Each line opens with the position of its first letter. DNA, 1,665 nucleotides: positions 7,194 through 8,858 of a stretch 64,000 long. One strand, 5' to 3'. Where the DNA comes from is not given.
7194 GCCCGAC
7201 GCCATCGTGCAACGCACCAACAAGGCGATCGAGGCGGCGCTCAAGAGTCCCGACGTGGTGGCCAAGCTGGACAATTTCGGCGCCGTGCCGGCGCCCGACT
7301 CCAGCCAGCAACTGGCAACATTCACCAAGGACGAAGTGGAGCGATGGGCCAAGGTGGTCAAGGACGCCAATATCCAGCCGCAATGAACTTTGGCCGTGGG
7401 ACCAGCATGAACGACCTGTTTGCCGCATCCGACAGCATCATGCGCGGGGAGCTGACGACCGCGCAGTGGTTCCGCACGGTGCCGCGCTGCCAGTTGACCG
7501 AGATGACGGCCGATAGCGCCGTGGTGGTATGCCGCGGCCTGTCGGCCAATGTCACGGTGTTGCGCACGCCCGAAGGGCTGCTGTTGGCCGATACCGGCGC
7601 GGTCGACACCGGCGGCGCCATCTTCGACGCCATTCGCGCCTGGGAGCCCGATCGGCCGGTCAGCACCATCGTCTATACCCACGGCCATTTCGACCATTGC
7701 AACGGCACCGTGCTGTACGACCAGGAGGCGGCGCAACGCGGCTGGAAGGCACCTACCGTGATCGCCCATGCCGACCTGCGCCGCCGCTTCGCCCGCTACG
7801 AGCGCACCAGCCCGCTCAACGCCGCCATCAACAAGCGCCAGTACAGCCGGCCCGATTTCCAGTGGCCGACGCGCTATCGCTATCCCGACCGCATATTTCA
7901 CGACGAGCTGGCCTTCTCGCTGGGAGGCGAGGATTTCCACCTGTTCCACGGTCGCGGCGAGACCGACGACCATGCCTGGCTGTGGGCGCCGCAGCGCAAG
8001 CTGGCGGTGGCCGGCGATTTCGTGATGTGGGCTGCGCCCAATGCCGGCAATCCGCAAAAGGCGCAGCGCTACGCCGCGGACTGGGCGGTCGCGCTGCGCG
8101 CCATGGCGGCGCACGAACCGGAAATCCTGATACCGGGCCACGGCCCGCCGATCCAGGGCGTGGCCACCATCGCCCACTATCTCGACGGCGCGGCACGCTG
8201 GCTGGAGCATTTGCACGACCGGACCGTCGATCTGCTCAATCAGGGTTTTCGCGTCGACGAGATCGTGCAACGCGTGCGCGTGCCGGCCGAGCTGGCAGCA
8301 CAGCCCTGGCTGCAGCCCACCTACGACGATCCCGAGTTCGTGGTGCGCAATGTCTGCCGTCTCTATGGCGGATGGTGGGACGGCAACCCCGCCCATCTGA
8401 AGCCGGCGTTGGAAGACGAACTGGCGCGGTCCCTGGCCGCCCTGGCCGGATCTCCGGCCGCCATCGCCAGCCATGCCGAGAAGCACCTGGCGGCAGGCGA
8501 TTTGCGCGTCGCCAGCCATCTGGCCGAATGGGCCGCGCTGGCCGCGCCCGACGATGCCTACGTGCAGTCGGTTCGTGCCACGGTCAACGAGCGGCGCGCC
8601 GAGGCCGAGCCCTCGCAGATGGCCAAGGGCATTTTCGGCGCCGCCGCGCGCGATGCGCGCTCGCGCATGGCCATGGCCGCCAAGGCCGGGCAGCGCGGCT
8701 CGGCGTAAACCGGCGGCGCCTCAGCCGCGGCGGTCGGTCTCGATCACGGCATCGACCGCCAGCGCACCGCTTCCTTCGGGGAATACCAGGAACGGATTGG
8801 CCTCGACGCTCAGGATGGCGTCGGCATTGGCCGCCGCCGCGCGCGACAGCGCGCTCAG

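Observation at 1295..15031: BadI-centred alicyclic-acid catabolic cluster built from non-orthologous parts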

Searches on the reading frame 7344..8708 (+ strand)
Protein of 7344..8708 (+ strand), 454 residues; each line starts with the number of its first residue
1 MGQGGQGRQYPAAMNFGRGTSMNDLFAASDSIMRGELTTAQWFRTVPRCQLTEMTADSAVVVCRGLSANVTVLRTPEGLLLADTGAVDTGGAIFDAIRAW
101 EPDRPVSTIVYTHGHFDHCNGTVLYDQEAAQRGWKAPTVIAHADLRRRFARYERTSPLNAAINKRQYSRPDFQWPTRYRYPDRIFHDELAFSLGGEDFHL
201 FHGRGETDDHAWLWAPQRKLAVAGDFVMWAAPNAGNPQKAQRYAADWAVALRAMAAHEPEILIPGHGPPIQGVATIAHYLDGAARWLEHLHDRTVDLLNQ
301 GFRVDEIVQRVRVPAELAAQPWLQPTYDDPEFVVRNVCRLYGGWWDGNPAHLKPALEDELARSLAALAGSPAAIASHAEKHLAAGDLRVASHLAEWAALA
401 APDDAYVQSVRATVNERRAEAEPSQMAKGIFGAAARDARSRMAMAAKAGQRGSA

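Call 5: search_protein_families(library=pfam, proteins=[window:7344-8708:+])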
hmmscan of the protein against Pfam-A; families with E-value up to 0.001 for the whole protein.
window:7344-8708:+ (454 aa): 3 families
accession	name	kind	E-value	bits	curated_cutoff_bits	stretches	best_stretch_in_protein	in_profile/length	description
PF14863.12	Alkyl_sulf_dimr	-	1.4e-30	106.9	26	1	304-439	2-137/139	Alkyl sulfatase dimerisation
PF00753.33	Lactamase_B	-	1.3e-16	61.5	22.7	1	65-266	3-196/196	Metallo-beta-lactamase superfamily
PF12706.13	Lactamase_B_2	-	0.0001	22.4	27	1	103-155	26-76/200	Beta-lactamase superfamily domain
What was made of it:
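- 7407..8708 (+): Cytoplasmic MBL-fold hydrolase with an alkyl-sulfatase dimerisation domain. It has no SCP2 domain and no signal peptide, and the HxHxDH motif is intact. Pfam (call 5).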

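Call 7: search_protein_families(library=ncbifam, proteins=[window:7344-8708:+], max_evalue=0.00001)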
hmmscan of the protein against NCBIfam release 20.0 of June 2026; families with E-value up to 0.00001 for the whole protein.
window:7344-8708:+ (454 aa): 5 families
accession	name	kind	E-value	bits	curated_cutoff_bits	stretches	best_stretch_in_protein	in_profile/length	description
TIGR04558.1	SoxH_rel_PQQ_1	hypoth_equivalog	5.7e-14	51.9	300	1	191-322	142-264/285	quinoprotein relay system zinc metallohydrolase 1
TIGR04559.1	SoxH_rel_PQQ_2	hypoth_equivalog_domain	3.5e-13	49.6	280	1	65-312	27-255/283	quinoprotein relay system zinc metallohydrolase 2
NF038103.1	blaGMB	exception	1.1e-12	47.7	580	1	67-279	48-255/270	GMB family subclass B1 metallo-beta-lactamase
NF033088.2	bla_subclass_B1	equivalog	3.7e-11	43.1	200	1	66-269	29-203/217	subclass B1 metallo-beta-lactamase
NF012229.1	bla_class_B_core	domain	3.5e-07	30.5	100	1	68-215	15-138/139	metallo-beta-lactamase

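Call 19: search_solved_structures(query=window:7407-8708:+, max_evalue=0.001, show_alignments=2)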
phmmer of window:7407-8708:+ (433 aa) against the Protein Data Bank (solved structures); distinct sequences matched with E-value up to 0.001: 21.
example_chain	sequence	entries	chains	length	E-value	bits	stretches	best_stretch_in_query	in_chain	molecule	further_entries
4pdx_A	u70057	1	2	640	1.5e-21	80.3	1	233-419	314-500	Putative alkyl/aryl-sulfatase YjcS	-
2yhe_A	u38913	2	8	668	4.6e-20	75.4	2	189-410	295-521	SEC-ALKYL SULFATASE | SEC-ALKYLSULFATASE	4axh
4av7_A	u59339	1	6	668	4.6e-20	75.4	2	189-410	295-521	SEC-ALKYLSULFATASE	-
2cfu_A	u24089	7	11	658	3.7e-19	72.4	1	42-402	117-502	SDSA1 | SDS HYDROLASE SDSA1 | ALKYL SULFATASE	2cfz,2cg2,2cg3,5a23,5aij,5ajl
4nur_A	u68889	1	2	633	5.2e-16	62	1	237-400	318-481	PSdsA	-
7tl5_A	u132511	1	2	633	1.4e-14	57.3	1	194-398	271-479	Lactamase_B domain-containing protein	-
2nxa_A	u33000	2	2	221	3.1e-09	39.7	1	179-257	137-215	Beta-lactamase II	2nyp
8d2z_A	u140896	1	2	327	3.6e-09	39.5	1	47-261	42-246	Metallo-beta-lactamase superfamily protein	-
2nzf_A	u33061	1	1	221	2.1e-08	37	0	179-257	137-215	Beta-lactamase II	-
2nze_A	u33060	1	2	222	2.1e-08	36.9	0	179-257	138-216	Beta-lactamase II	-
3knr_A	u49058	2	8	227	4.4e-08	35.9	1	179-257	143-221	Beta-lactamase 2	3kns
6xfr_A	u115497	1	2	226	1.9e-07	33.8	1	159-248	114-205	Lactamase_B domain-containing protein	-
1dxk_A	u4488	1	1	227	3e-07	33.2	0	179-257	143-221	CLASS B BETA-LACTAMASE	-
1bmc_A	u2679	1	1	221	6.8e-07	32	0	179-257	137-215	METALLO-BETA-LACTAMASE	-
4nq4_A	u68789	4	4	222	7e-07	32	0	179-257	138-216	Beta-lactamase 2 | Metallo-beta-lactamase type 2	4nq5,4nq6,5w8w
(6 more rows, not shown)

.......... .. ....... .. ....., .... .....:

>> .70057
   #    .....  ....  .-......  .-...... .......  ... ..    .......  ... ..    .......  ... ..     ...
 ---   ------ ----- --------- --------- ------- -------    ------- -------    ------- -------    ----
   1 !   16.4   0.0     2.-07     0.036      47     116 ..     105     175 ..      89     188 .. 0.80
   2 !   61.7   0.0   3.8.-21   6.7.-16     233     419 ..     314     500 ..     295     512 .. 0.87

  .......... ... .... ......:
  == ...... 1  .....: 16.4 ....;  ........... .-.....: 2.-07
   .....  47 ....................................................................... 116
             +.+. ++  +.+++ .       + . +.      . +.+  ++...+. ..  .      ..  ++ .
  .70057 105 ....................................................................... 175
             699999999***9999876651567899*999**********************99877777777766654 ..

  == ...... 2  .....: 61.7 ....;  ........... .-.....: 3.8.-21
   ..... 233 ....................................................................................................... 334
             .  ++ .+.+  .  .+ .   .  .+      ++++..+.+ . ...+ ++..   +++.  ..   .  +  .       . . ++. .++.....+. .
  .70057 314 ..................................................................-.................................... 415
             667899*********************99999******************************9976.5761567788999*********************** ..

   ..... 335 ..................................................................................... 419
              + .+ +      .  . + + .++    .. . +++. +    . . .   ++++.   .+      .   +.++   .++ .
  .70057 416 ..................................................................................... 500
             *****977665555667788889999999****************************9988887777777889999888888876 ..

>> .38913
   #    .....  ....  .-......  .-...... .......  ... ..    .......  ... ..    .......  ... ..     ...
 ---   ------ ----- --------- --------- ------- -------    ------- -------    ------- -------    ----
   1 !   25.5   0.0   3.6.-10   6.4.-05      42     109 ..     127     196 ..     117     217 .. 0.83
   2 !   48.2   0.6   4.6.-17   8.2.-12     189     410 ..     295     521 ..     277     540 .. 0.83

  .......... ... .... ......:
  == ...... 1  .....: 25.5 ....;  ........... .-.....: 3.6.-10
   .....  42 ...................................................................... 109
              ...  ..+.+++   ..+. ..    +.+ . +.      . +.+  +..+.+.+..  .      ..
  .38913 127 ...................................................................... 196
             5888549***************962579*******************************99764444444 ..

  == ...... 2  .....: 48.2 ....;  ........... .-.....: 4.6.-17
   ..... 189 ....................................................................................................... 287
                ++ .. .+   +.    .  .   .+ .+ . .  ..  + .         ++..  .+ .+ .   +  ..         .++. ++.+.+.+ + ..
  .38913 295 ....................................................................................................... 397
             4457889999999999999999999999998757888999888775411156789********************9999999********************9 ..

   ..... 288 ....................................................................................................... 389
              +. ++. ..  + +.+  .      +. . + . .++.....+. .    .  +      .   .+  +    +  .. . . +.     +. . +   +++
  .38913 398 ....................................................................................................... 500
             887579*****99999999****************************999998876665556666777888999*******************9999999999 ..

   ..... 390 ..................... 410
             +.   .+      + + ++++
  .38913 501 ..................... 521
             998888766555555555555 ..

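Call 20: find_homologous_proteins(query=window:7407-8708:+, max_evalue=1e-20)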
Query window:7407-8708:+ (433 aa): 3957 proteins with E <= 1e-20 among 8000 candidates; the best 120 are listed.
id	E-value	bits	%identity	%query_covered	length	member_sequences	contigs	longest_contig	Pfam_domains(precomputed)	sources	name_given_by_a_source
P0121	1.2e-292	989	100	100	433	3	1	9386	PF14863.13,PF00753.34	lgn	-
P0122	1.1e-255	867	85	100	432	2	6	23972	PF12706.14,PF14863.13,PF00753.34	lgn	-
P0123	2.5e-216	737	76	94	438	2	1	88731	PF12706.14,PF14863.13,PF00753.34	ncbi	ncbi:MAG: alkyl sulfatase dimerization domain-containing protein [Reyranellaceae bacterium]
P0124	1.1e-214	732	73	99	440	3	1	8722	PF12706.14,PF14863.13,PF00753.34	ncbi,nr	ncbi:MAG: Beta-lactamase domain protein [Alphaproteobacteria bacterium]|nr:Beta-lactamase domain pro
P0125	1.7e-173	596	61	98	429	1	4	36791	PF14863.13,PF00753.34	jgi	jgi:alkyl sulfatase BDS1-like metallo-beta-lactamase superfamily hydrolase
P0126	4.3e-168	578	61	97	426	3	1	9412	PF12706.14,PF14863.13,PF00753.34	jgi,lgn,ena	-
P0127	2.8e-152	526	56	95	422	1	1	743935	PF12706.14,PF14863.13,PF00753.34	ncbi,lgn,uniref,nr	ncbi:alkyl sulfatase dimerization domain-containing protein [Oceanibacterium hippocampi]|uniref:Beta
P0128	4.9e-148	512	54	97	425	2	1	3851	PF12706.14,PF14863.13,PF00753.34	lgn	-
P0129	7.3e-144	498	55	96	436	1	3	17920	PF14863.13,PF00753.34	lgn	-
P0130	7.7e-144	498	55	95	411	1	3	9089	PF14863.13,PF00753.34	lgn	-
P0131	5.2e-142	492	54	95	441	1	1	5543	PF14863.13,PF00753.34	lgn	-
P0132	2.2e-139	484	51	97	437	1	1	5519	PF12706.14,PF14863.13,PF00753.34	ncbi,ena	-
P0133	1.8e-138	480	51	98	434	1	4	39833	PF14863.13,PF00753.34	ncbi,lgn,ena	-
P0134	2.5e-137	477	52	95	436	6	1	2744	PF12706.14,PF14863.13,PF00753.34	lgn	-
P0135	4.7e-135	469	53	94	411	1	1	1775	PF12706.14,PF14863.13,PF00753.34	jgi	jgi:alkyl sulfatase BDS1-like metallo-beta-lactamase superfamily hydrolase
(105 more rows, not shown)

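Call 21: find_encoding_contigs(protein=P0123, flank=10000, max_places=2)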
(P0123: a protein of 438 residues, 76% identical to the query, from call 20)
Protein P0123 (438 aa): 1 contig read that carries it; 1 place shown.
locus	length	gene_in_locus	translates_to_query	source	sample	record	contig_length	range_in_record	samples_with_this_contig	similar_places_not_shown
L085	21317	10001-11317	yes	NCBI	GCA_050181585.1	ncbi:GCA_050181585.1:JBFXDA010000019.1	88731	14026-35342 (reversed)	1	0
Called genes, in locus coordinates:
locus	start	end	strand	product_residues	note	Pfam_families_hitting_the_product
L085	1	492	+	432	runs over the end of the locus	PF13431:TPR_17 (faint), PF14559:TPR_19 (faint)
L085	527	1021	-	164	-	PF00903:Glyoxalase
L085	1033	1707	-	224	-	PF02798:GST_N, PF13417:GST_N_3, PF13409:GST_N_2, PF00043:GST_C (weak)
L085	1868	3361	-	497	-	PF01970:TctA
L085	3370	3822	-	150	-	PF07331:TctB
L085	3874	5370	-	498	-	PF00501:AMP-binding, PF13193:AMP-binding_C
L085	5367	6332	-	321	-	PF03401:TctC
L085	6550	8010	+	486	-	PF00501:AMP-binding, PF13193:AMP-binding_C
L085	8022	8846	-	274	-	PF00378:ECH_1, PF16113:ECH_2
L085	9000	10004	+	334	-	PF03401:TctC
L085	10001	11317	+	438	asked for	PF00753:Lactamase_B, PF12706:Lactamase_B_2 (weak), PF14863:Alkyl_sulf_dimr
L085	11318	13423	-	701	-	PF02629:CoA_binding, PF13380:CoA_binding_2, PF13607:Succ_CoA_lig, PF19045:Ligase_CoA_2 (weak), PF13549:ATP-grasp_5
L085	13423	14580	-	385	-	PF02771:Acyl-CoA_dh_N, PF02770:Acyl-CoA_dh_M, PF00441:Acyl-CoA_dh_1, PF08028:Acyl-CoA_dh_2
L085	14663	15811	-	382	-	PF02515:CoA_transf_3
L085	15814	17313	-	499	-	PF01970:TctA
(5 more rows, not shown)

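Call 22: find_encoding_contigs(protein=P0125, flank=10000, max_places=2)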
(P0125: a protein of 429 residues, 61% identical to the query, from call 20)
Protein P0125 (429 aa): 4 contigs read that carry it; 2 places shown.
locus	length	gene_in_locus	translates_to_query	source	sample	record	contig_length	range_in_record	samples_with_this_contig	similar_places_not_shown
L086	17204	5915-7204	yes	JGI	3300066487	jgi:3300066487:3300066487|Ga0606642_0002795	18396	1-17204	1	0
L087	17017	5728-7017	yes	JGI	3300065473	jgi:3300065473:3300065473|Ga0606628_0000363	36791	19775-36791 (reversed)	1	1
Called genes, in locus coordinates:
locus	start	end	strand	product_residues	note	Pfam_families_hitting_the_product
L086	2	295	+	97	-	?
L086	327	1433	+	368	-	PF02746:MR_MLE_N, PF13378:MR_MLE_C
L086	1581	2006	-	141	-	PF12172:zf-ChsH2, PF01796:OB_ChsH2_C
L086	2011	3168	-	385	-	PF22691:Thiolase_C_1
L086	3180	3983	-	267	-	PF00378:ECH_1, PF16113:ECH_2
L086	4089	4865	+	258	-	PF00392:GntR, PF07729:FCD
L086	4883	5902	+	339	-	PF03401:TctC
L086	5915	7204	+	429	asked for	PF00753:Lactamase_B, PF14863:Alkyl_sulf_dimr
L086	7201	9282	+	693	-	PF13380:CoA_binding_2, PF13607:Succ_CoA_lig, PF19045:Ligase_CoA_2 (weak), PF13549:ATP-grasp_5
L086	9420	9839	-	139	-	PF09361:Phasin_2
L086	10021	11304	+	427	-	PF04286:DUF445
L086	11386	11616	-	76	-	-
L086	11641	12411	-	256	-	PF02089:Palm_thioest (weak), PF07819:PGAP1 (faint), PF00561:Abhydrolase_1 (faint)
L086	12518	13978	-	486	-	PF03007:WS_DGAT_cat, PF06974:WS_DGAT_C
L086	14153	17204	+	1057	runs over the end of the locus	PF00067:p450, PF00258:Flavodoxin_1, PF00667:FAD_binding_1, PF00175:NAD_binding_1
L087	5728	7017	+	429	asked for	PF00753:Lactamase_B, PF14863:Alkyl_sulf_dimr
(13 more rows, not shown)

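Call 23: find_encoding_contigs(protein=P0127, flank=10000, max_places=2)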
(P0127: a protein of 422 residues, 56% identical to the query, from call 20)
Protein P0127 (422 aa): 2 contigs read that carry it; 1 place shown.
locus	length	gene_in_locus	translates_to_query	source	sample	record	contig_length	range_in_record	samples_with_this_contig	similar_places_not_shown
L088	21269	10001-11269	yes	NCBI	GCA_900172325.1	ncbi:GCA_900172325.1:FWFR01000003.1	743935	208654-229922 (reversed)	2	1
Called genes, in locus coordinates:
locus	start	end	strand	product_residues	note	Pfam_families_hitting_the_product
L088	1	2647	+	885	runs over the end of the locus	PF02653:BPD_transp_2, PF13514:AAA_27 (faint), PF00005:ABC_tran, PF02463:SMC_N (faint), PF13476:AAA_23 (faint), PF12399:BCA_ABC_TP_C (weak), PF00005:ABC_tran, PF13304:AAA_21 (weak), +2 more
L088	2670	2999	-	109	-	PF02627:CMD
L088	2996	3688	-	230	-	PF04405:ScdA_N, PF01814:Hemerythrin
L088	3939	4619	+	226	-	PF00440:TetR_N, PF17939:TetR_C_30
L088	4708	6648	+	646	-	PF06808:DctM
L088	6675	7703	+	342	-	PF16868:NMT1_3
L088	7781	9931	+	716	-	PF02629:CoA_binding, PF13380:CoA_binding_2, PF13607:Succ_CoA_lig, PF13549:ATP-grasp_5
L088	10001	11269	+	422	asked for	PF00753:Lactamase_B, PF12706:Lactamase_B_2 (weak), PF14863:Alkyl_sulf_dimr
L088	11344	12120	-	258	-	PF00392:GntR, PF07729:FCD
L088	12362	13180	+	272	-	PF00378:ECH_1, PF16113:ECH_2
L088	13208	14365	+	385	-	PF22691:Thiolase_C_1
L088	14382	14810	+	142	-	PF12172:zf-ChsH2, PF01796:OB_ChsH2_C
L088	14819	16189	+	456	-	PF00501:AMP-binding, PF14535:AMP-binding_C_2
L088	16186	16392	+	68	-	-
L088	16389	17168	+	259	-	PF00106:adh_short, PF08659:KR (weak), PF23441:SDR, PF13561:adh_short_C2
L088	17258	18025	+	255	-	PF00106:adh_short, PF08659:KR, PF13561:adh_short_C2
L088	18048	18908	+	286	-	PF02653:BPD_transp_2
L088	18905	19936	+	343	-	PF02653:BPD_transp_2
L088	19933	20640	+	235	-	PF00005:ABC_tran, PF13304:AAA_21 (faint), PF12399:BCA_ABC_TP_C (weak)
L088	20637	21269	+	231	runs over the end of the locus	PF00005:ABC_tran, PF13304:AAA_21 (faint)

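Call 26: find_related_loci(query=A1, collection=metagenome_contigs, flank=10000)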
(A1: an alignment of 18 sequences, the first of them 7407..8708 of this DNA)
Query A1 (433 aa) in metagenome_contigs; peptide patterns used: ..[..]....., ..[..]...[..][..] (x = any residue, [..] = any of these).
600 stretches matched a pattern (row limit reached: there are more); 585 encode a relative of the query (tblastn E <= 1e-3); the best 80 are kept; 80 distinct loci.
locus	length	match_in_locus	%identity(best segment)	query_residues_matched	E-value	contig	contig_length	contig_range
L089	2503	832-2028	51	20-419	3e-138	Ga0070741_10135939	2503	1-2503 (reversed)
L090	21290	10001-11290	48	2-432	2e-129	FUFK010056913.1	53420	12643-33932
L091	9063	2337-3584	47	1-418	1e-127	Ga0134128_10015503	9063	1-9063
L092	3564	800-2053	49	3-421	7e-127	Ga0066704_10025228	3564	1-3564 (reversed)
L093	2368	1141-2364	50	3-414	3e-130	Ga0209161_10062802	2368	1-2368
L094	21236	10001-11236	48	2-414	5e-123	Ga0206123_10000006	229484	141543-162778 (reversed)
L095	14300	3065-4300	48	8-420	7e-123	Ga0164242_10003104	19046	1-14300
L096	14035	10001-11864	49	1-420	1e-122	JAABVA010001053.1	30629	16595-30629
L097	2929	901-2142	49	5-422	5e-127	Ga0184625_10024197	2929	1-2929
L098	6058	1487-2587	53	54-421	3e-122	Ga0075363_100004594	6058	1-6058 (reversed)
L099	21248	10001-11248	46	1-420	5e-122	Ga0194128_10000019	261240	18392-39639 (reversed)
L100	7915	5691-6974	47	1-432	1e-120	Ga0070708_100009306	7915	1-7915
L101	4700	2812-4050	49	2-418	3e-121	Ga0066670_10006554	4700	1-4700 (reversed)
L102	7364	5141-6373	48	3-417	3e-120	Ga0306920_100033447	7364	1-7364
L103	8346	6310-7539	48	4-420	1e-119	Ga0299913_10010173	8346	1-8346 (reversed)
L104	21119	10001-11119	51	44-417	3e-119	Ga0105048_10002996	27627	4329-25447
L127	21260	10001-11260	45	8-432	1e-113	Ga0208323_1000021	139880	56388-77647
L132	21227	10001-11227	45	8-420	2e-113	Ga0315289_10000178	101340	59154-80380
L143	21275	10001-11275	44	1-430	2e-112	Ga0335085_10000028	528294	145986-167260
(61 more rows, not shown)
